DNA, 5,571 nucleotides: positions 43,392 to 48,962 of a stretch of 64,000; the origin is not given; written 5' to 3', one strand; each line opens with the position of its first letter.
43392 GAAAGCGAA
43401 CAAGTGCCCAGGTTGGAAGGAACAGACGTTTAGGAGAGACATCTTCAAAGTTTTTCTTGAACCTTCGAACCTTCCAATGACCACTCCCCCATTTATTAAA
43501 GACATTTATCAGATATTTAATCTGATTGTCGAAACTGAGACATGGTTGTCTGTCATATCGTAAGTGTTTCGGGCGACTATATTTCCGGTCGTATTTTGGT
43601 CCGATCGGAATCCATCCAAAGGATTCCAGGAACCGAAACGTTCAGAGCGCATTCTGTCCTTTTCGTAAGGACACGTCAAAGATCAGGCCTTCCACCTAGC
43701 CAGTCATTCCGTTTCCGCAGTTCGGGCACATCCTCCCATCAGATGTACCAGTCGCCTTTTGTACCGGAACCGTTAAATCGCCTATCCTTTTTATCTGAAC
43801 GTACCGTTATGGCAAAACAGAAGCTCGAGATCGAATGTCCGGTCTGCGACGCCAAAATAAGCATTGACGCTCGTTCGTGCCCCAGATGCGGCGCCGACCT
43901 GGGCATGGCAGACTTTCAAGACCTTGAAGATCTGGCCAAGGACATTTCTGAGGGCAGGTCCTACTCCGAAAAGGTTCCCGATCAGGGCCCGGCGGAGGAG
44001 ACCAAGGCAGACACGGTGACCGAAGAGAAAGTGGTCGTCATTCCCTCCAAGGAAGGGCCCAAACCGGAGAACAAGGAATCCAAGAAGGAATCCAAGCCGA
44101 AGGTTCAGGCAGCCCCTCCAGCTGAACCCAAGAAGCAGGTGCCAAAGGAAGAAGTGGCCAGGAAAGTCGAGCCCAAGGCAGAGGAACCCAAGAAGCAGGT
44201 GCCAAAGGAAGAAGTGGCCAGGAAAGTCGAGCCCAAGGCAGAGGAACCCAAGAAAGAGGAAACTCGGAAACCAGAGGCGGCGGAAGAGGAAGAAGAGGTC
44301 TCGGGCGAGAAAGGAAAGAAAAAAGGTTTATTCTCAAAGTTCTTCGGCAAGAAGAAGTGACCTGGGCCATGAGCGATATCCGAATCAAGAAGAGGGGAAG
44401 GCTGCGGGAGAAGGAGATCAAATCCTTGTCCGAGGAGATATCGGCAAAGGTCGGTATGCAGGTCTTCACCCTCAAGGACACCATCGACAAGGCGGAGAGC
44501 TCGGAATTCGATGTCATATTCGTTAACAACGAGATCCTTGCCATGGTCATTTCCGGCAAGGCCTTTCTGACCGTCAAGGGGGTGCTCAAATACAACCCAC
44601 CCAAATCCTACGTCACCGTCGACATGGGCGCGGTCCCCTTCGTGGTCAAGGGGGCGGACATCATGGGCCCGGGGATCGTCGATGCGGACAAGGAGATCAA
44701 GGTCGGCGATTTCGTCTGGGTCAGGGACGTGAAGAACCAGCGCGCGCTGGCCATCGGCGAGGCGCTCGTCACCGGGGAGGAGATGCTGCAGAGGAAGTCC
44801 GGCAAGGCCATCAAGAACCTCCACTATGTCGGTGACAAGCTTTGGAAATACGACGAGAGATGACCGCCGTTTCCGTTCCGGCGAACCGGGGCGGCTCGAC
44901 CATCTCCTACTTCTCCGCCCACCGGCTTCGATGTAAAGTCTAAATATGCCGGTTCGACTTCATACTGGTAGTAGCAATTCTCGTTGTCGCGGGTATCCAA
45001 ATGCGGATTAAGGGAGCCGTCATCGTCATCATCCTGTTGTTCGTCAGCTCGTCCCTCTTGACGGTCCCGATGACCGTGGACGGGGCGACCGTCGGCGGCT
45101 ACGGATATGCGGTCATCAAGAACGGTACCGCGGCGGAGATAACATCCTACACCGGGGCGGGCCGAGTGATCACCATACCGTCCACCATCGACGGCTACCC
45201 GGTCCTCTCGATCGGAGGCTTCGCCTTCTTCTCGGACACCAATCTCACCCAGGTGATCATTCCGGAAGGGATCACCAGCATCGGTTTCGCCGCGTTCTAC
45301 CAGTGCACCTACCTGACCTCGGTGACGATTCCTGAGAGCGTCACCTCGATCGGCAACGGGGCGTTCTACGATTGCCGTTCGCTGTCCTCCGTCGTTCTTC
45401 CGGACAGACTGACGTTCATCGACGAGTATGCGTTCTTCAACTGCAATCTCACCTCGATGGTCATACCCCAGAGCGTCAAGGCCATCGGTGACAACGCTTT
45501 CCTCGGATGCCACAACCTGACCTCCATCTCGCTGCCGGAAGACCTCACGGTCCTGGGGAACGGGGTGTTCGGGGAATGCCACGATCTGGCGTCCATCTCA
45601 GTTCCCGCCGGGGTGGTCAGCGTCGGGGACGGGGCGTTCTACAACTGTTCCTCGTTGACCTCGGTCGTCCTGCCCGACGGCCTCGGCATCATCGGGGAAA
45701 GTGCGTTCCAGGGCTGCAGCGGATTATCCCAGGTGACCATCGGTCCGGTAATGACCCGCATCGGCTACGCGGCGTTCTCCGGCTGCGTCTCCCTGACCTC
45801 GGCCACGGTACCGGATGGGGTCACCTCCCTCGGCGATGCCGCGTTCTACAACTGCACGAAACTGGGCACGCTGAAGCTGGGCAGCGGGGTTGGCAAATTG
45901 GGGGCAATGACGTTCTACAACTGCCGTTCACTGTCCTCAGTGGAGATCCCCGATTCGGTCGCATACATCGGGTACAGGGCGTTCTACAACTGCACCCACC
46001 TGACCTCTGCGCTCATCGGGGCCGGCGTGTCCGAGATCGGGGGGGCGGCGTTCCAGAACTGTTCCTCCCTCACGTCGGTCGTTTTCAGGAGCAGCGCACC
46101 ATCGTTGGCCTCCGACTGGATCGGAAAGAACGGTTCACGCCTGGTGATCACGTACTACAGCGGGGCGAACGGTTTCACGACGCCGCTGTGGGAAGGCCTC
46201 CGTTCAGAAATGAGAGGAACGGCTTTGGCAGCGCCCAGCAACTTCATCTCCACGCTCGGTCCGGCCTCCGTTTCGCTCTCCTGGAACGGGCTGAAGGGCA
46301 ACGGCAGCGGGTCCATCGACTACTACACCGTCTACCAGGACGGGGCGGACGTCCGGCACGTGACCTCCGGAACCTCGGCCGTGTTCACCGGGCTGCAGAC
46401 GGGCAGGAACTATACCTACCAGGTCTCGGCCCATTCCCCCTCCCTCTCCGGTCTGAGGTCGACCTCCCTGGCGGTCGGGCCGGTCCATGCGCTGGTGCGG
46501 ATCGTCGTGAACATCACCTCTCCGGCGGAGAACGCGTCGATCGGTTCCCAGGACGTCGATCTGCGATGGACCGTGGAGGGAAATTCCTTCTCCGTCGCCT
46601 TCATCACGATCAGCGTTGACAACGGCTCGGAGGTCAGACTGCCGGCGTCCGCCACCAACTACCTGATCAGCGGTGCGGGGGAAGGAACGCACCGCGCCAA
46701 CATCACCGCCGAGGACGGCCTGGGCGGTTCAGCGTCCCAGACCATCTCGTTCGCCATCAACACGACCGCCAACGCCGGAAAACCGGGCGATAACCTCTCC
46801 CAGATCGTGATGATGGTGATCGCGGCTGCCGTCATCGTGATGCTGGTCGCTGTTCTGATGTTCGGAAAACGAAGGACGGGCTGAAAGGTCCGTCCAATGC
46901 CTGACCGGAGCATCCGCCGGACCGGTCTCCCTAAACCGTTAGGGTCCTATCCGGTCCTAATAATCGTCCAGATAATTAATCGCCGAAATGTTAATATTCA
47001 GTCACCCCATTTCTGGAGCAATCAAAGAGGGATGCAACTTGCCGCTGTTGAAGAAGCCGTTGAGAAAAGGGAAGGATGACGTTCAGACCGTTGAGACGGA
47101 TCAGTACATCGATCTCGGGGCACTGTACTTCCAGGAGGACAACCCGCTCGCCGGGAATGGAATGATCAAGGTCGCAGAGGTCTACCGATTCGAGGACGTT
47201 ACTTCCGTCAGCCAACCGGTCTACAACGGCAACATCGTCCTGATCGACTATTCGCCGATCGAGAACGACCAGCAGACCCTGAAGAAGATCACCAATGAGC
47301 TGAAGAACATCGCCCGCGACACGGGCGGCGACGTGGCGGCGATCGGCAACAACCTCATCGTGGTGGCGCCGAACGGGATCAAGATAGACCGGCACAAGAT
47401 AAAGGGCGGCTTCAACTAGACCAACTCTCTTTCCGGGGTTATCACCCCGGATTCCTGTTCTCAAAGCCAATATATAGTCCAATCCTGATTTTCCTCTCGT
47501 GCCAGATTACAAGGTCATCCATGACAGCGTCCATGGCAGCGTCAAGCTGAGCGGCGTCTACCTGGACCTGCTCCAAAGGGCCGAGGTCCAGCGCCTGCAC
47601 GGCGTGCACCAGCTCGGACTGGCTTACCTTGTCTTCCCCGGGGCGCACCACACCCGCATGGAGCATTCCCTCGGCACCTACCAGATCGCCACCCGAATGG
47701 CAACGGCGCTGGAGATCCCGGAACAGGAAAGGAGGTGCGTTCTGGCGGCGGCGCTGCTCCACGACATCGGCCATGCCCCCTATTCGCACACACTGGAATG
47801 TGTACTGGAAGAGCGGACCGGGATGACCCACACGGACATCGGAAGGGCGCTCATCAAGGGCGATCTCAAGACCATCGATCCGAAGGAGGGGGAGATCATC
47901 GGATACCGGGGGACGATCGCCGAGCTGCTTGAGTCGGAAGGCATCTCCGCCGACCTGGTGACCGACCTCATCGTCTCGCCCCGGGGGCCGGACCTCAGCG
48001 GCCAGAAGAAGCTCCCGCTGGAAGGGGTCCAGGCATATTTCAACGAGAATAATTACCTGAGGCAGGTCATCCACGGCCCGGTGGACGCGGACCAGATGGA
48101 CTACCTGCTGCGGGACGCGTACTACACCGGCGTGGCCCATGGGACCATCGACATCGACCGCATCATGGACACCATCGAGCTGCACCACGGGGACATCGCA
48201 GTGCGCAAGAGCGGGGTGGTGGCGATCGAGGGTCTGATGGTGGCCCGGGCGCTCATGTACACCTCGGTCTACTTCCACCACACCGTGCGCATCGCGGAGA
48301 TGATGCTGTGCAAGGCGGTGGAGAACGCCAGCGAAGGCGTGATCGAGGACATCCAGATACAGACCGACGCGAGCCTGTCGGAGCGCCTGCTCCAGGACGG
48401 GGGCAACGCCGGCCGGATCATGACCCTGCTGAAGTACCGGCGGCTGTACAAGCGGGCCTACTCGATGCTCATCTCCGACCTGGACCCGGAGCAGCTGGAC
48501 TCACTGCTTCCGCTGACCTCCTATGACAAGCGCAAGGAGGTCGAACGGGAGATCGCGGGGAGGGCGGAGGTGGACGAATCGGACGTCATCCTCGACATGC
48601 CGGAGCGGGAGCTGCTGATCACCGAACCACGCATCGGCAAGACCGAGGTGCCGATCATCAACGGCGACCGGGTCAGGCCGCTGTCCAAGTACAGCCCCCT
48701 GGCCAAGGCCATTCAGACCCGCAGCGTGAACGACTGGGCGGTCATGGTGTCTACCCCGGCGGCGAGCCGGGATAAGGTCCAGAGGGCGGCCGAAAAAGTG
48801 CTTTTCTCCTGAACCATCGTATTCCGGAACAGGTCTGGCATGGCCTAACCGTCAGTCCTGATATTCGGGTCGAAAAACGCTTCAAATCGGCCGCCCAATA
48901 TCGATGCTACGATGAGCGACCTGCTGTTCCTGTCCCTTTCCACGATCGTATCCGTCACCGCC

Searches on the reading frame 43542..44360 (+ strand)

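Call 88: search_protein_families(library=pfam, proteins=[window:43542-44360:+], max_evalue=0.00001)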
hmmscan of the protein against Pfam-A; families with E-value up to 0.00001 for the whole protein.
window:43542-44360:+ (272 aa): 1 family
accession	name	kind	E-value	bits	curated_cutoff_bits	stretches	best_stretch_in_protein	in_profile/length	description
PF13248.11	Zn_ribbon_3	-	2.3e-06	27.3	27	1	96-120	2-26/26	zinc-ribbon domain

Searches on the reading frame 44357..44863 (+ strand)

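Call 33: search_protein_families(library=pfam, proteins=[window:44357-44863:+], max_evalue=0.001)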
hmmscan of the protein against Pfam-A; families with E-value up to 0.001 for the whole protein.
window:44357-44863:+ (168 aa): 1 family
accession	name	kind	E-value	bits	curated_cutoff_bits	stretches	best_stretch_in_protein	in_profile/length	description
PF01472.26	PUA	-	2.8e-20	72.5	24.8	1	85-157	2-73/74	PUA domain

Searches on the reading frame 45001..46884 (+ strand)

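Call 33: search_protein_families(library=pfam, proteins=[window:45001-46884:+], max_evalue=0.001)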
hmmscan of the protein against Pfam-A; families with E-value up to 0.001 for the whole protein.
window:45001-46884:+ (627 aa): 5 families
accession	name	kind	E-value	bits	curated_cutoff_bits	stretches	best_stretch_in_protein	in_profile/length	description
PF13306.12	LRR_5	-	5.1e-98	324.2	27.7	3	139-265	2-126/127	BspA type Leucine rich repeat region (6 copies)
PF00041.27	fn3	-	7.1e-09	36.2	25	1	411-481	2-72/84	Fibronectin type III domain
PF13855.12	LRR_8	-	2.7e-08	33.9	27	0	159-199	13-54/61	Leucine rich repeat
PF05725.18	FNIP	-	4.7e-06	27.1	21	0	127-161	4-38/44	FNIP Repeat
PF17957.7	Big_7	-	0.00026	22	24.1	1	502-570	2-58/70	Bacterial Ig domain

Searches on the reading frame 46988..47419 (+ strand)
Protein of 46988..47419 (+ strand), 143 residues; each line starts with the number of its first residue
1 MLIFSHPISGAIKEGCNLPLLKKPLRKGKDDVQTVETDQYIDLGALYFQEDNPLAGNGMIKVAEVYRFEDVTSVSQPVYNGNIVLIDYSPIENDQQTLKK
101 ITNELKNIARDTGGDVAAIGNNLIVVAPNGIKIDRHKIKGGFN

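Call 88: search_protein_families(library=pfam, proteins=[window:46988-47419:+], max_evalue=0.00001)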
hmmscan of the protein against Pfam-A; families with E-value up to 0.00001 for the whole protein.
window:46988-47419:+ (143 aa): 1 family
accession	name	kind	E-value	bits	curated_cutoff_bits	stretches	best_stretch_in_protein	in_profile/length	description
PF04472.17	SepF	-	8.5e-15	55.2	27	1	60-133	1-72/72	Cell division protein SepF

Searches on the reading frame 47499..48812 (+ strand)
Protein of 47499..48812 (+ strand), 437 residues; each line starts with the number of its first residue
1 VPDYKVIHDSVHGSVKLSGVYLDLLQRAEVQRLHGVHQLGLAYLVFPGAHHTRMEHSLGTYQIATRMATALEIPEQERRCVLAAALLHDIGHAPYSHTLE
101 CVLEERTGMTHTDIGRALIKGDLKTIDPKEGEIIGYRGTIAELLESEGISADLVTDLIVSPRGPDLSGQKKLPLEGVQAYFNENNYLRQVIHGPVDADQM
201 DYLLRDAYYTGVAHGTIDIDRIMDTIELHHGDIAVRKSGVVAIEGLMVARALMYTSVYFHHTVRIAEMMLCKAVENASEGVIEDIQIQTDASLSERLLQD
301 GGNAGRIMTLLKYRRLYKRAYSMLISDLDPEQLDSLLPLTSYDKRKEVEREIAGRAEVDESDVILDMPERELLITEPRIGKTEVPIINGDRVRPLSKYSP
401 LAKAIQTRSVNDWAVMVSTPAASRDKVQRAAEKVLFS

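Call 33: search_protein_families(library=pfam, proteins=[window:47499-48812:+], max_evalue=0.001)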
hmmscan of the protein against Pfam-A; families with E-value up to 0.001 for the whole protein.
window:47499-48812:+ (437 aa): 2 families
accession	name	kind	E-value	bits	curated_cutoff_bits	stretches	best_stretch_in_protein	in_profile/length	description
PF19276.4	HD_assoc_2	-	1.4e-43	149.4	23.1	1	217-435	1-211/222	HD associated region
PF01966.28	HD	-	1.1e-11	45.5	22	1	53-125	1-72/116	HD domain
